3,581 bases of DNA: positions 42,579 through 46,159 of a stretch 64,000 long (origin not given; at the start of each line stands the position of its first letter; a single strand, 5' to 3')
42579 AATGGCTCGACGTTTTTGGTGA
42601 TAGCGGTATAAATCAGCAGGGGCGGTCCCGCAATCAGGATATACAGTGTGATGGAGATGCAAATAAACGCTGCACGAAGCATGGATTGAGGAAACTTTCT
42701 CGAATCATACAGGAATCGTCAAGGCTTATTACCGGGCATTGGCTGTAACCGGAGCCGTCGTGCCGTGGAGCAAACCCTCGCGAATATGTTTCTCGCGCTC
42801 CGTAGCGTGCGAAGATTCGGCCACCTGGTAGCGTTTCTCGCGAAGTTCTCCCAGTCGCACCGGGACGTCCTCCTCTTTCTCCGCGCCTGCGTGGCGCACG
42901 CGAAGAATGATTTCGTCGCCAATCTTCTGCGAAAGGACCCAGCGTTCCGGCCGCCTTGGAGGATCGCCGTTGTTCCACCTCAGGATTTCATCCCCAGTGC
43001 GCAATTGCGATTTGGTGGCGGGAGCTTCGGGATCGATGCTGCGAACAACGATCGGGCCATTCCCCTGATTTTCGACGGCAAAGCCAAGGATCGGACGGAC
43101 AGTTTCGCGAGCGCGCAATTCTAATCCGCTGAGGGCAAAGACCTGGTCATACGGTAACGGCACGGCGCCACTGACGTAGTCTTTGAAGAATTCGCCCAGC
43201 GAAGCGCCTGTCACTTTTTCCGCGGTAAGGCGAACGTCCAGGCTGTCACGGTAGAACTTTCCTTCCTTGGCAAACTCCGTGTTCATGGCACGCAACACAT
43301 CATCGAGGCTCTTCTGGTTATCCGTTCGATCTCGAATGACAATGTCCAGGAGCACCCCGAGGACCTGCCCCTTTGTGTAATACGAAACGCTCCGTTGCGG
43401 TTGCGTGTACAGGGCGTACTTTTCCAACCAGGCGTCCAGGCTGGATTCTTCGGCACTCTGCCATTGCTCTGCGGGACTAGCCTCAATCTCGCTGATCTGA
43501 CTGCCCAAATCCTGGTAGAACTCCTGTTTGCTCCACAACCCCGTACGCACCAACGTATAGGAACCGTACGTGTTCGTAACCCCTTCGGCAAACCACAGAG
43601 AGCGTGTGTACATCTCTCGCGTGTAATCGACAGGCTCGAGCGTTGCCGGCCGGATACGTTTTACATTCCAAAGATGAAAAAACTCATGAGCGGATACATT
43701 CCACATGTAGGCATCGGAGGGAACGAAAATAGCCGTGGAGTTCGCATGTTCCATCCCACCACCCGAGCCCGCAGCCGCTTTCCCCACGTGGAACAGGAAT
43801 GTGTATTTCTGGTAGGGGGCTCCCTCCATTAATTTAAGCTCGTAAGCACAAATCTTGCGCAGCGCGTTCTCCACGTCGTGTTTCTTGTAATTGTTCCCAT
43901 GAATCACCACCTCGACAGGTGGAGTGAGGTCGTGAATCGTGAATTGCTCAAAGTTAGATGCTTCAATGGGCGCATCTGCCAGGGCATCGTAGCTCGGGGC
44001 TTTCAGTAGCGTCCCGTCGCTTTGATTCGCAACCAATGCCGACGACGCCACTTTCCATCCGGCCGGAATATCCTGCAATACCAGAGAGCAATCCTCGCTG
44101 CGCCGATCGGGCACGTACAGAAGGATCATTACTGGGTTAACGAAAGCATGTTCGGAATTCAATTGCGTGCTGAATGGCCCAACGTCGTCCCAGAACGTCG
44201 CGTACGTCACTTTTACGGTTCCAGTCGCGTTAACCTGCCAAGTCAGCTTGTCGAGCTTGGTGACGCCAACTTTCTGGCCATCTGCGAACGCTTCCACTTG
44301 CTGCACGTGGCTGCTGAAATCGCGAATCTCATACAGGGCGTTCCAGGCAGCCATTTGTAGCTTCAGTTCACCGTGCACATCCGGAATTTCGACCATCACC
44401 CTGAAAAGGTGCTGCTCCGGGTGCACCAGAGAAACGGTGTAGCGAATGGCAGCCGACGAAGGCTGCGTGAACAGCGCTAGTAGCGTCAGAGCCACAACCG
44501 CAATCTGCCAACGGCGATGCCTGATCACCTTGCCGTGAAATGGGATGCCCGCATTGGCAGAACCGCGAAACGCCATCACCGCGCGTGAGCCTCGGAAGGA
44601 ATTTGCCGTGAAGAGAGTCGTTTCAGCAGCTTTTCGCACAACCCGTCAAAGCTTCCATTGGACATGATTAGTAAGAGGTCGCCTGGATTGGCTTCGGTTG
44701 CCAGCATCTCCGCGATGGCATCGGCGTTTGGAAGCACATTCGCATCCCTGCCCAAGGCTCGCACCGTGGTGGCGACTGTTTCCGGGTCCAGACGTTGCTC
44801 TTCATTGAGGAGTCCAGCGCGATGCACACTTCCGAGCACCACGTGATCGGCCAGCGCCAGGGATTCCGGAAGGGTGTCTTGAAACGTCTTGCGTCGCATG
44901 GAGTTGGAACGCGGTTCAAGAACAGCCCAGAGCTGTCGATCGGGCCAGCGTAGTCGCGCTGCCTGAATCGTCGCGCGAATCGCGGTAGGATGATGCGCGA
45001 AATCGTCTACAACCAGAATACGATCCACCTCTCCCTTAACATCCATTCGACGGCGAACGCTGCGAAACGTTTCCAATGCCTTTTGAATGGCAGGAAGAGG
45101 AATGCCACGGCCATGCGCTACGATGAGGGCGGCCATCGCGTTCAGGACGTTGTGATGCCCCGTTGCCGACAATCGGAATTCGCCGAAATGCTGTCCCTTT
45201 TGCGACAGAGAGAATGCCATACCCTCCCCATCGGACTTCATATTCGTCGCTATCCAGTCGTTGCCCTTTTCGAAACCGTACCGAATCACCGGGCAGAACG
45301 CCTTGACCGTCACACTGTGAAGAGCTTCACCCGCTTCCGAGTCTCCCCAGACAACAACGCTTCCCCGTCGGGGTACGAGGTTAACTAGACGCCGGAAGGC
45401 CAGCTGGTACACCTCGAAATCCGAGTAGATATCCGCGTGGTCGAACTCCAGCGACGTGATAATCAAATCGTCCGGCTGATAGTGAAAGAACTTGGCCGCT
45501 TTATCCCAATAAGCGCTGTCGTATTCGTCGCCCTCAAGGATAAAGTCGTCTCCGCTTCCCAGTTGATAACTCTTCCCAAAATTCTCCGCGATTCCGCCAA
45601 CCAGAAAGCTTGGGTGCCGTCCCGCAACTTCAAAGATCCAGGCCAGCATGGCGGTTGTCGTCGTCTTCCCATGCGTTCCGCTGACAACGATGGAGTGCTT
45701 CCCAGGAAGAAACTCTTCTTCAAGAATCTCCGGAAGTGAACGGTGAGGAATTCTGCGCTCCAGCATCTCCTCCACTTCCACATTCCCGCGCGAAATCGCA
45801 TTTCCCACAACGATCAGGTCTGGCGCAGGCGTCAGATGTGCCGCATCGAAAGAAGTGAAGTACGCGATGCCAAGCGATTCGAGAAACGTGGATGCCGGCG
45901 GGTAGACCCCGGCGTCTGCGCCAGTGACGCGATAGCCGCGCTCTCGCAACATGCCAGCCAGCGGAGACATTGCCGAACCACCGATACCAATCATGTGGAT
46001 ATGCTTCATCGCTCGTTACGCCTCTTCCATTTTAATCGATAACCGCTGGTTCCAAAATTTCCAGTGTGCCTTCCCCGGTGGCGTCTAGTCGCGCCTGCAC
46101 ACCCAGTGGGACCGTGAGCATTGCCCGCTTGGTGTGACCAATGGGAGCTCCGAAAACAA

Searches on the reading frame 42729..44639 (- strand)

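Call 6: search_protein_families(library=pfam, proteins=[window:42729-44639:-])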
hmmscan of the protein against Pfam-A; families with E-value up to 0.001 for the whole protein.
window:42729-44639:- (636 aa): 3 families
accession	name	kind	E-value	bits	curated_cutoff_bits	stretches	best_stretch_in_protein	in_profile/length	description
PF05299.18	Peptidase_M61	-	3.2e-38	131.2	22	1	314-426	4-117/118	M61 glycyl aminopeptidase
PF17899.6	Peptidase_M61_N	-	6.2e-32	111.3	23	1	66-229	1-168/168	Peptidase M61 N-terminal domain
PF13180.12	PDZ_2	-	3.7e-06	27.6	27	1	516-593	1-79/80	PDZ domain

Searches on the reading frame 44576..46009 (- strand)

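Call 6: search_protein_families(library=pfam, proteins=[window:44576-46009:-])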
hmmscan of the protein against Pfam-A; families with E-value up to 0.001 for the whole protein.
window:44576-46009:- (477 aa): 3 families
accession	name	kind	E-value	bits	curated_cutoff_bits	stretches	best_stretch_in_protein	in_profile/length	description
PF08245.18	Mur_ligase_M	-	1.7e-25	90.6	24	1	109-298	1-200/200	Mur ligase middle domain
PF01225.30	Mur_ligase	-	2e-21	76.6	21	1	3-98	1-89/95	Mur ligase family, catalytic domain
PF02875.26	Mur_ligase_C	-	4.2e-18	66.8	28.4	1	320-452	1-127/127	Mur ligase, glutamate ligase domain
